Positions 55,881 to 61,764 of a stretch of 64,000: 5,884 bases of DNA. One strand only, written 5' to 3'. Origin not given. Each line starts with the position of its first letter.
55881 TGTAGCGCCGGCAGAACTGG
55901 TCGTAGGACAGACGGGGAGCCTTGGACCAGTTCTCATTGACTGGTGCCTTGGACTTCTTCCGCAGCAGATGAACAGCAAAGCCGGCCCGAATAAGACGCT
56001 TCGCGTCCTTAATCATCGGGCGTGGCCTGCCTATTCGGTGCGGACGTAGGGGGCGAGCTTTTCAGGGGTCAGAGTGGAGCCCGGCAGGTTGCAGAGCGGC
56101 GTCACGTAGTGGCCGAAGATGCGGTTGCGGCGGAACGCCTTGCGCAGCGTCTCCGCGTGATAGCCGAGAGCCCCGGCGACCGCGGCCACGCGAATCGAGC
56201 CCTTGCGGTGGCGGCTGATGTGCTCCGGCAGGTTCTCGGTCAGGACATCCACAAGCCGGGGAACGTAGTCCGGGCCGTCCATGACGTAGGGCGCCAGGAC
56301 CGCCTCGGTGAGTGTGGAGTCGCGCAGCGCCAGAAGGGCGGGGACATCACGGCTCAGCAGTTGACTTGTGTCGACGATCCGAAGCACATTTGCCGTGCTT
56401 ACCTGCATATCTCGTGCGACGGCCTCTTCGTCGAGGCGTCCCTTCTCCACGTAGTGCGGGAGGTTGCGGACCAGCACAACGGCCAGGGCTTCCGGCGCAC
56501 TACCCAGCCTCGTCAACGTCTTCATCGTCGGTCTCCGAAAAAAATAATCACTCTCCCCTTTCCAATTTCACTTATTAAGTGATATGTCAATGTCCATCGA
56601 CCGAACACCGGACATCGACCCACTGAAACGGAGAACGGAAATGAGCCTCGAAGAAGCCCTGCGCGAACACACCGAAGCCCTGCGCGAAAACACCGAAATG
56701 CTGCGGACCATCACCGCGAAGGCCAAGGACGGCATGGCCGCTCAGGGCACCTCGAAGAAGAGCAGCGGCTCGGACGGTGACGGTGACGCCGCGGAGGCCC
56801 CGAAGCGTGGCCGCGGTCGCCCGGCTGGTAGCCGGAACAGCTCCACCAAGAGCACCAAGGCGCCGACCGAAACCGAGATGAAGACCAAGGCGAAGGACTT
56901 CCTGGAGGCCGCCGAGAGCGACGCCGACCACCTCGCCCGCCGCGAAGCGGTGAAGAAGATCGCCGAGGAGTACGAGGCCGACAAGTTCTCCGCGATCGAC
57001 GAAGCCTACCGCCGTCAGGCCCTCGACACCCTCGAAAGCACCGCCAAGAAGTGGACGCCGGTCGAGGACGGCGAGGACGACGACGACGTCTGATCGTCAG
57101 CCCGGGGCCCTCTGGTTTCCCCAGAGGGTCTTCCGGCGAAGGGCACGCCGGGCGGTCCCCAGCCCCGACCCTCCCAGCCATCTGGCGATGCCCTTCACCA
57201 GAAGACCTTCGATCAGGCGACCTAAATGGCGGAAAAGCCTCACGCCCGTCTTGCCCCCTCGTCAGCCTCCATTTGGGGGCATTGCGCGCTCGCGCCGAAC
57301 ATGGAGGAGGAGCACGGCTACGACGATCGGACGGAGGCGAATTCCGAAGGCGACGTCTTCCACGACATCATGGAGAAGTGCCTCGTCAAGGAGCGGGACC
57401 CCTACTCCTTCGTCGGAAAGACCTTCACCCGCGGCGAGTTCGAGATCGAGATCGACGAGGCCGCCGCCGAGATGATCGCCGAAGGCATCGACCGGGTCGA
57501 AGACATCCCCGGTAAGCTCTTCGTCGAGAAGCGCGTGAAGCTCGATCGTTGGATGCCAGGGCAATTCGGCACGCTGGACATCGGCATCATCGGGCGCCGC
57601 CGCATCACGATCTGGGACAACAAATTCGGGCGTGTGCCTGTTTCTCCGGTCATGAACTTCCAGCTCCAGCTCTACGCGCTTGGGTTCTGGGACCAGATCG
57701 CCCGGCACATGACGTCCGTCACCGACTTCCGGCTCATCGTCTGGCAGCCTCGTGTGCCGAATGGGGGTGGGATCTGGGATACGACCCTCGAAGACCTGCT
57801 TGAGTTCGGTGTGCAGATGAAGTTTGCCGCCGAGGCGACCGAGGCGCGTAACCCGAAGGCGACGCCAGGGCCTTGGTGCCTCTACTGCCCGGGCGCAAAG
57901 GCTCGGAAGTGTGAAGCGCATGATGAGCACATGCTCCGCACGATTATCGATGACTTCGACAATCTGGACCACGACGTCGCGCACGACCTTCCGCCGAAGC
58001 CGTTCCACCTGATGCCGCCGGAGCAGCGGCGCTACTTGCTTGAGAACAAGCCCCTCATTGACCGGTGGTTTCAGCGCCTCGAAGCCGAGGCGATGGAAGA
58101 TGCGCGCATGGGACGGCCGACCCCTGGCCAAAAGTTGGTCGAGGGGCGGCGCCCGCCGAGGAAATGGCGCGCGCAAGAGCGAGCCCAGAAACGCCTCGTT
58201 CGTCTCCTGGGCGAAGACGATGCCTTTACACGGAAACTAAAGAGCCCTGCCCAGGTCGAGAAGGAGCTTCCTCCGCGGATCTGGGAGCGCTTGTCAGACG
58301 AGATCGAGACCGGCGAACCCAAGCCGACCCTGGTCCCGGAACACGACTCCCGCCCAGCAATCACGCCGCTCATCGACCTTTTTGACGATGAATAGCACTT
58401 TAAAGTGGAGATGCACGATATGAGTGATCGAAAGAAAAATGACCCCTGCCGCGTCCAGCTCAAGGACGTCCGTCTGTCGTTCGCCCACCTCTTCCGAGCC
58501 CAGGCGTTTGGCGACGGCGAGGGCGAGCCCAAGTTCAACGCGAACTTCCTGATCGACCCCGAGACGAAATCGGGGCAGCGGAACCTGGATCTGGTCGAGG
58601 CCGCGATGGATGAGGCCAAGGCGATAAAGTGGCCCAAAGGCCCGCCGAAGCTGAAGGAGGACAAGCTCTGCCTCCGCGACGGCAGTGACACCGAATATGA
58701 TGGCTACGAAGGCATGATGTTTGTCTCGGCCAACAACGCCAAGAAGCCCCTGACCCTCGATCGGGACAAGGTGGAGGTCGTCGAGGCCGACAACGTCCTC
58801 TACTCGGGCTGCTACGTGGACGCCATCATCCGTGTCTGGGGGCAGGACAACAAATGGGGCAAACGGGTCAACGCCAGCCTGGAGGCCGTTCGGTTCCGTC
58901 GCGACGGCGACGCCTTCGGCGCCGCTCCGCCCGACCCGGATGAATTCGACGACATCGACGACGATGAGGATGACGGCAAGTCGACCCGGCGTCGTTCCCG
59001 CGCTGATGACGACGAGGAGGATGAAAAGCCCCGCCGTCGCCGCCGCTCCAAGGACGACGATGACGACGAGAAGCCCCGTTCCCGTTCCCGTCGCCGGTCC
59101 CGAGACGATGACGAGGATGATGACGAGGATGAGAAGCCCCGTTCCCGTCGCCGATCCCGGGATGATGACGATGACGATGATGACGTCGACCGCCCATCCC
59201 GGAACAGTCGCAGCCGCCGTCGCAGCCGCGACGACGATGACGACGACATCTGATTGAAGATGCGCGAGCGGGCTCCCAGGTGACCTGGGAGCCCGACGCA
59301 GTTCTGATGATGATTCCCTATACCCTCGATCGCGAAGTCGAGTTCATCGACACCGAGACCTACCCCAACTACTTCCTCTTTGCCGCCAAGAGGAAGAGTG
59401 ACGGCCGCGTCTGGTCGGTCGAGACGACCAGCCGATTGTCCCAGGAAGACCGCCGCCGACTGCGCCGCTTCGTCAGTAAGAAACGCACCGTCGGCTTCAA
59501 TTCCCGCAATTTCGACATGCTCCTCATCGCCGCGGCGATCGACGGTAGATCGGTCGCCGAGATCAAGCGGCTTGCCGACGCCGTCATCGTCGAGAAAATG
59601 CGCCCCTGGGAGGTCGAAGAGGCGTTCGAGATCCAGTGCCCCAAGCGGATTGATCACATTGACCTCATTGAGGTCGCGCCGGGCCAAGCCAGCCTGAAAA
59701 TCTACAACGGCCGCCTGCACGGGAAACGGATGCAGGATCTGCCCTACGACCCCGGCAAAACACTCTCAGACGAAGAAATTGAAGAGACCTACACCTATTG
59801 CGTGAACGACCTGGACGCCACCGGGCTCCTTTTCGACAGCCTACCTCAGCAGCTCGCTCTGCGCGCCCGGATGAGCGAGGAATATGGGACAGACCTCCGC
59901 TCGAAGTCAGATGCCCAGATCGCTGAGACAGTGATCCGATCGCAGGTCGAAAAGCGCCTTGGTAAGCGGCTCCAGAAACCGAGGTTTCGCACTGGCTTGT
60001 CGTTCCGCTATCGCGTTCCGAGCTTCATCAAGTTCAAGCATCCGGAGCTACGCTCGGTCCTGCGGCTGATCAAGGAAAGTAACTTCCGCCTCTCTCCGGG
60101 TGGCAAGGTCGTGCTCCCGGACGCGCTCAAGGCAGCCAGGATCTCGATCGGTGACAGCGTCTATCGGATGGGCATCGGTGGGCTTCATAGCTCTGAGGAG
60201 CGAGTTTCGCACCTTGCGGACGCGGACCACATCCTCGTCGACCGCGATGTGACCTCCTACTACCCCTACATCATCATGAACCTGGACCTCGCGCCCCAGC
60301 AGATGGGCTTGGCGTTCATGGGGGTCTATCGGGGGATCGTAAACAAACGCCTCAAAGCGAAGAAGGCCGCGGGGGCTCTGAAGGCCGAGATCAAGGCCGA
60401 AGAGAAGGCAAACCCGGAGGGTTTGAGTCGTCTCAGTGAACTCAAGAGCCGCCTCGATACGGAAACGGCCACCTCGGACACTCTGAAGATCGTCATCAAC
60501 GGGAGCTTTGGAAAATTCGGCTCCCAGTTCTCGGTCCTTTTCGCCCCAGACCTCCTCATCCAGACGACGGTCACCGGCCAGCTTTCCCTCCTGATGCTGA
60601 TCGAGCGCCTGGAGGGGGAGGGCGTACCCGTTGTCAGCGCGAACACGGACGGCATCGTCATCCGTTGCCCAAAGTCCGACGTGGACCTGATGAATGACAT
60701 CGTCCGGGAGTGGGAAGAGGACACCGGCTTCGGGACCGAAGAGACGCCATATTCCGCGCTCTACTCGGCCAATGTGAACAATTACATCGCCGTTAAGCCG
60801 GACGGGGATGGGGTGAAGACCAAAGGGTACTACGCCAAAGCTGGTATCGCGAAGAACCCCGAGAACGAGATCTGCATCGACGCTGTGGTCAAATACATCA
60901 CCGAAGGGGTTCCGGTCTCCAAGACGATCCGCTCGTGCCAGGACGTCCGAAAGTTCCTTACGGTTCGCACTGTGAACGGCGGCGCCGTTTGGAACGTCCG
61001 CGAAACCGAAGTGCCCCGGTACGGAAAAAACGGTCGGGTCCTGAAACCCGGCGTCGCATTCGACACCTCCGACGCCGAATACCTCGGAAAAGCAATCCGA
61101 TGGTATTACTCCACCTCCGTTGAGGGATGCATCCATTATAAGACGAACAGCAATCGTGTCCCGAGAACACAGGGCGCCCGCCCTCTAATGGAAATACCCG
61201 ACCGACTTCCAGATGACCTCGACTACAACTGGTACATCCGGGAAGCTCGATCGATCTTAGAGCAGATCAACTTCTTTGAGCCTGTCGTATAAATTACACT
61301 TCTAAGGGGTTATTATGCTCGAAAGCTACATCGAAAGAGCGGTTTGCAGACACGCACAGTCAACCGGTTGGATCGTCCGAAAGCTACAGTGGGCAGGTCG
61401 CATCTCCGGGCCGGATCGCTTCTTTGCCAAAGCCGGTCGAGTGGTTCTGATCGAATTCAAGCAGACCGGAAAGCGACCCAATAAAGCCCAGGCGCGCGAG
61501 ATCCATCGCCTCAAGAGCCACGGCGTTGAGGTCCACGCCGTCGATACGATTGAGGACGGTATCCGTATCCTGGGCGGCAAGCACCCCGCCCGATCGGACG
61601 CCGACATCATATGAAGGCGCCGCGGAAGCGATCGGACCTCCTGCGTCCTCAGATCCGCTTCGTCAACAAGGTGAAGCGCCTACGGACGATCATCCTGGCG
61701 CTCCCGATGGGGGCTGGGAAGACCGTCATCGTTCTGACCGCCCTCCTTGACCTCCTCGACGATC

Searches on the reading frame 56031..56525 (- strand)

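Call 28: search_protein_families(library=phrogs, proteins=[window:56031-56525:-], max_evalue=0.001)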
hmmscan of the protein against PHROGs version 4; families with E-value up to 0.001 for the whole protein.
window:56031-56525:- (164 aa): 0 families

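Call 54: search_protein_families(library=pfam, proteins=[window:56031-56525:-], max_evalue=0.05)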
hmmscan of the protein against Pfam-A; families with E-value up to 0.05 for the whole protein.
window:56031-56525:- (164 aa): 1 family
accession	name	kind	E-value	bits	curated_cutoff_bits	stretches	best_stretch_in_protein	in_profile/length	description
PF13560.12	HTH_31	-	0.01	16.6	27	0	105-132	10-36/64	Helix-turn-helix domain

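Call 97: search_protein_families(library=phrogs, proteins=[window:56031-56525:-], max_evalue=0.001)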
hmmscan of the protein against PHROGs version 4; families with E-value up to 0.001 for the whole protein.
window:56031-56525:- (164 aa): 0 families

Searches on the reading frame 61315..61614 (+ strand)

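Call 85: search_protein_families(library=pfam, proteins=[window:61315-61614:+], max_evalue=0.01)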
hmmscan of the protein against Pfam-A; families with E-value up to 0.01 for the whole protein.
window:61315-61614:+ (99 aa): 1 family
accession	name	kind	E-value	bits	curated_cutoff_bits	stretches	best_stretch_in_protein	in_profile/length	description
PF08774.17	VRR_NUC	-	0.0043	17.5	23.8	1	40-75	74-111/116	VRR-NUC domain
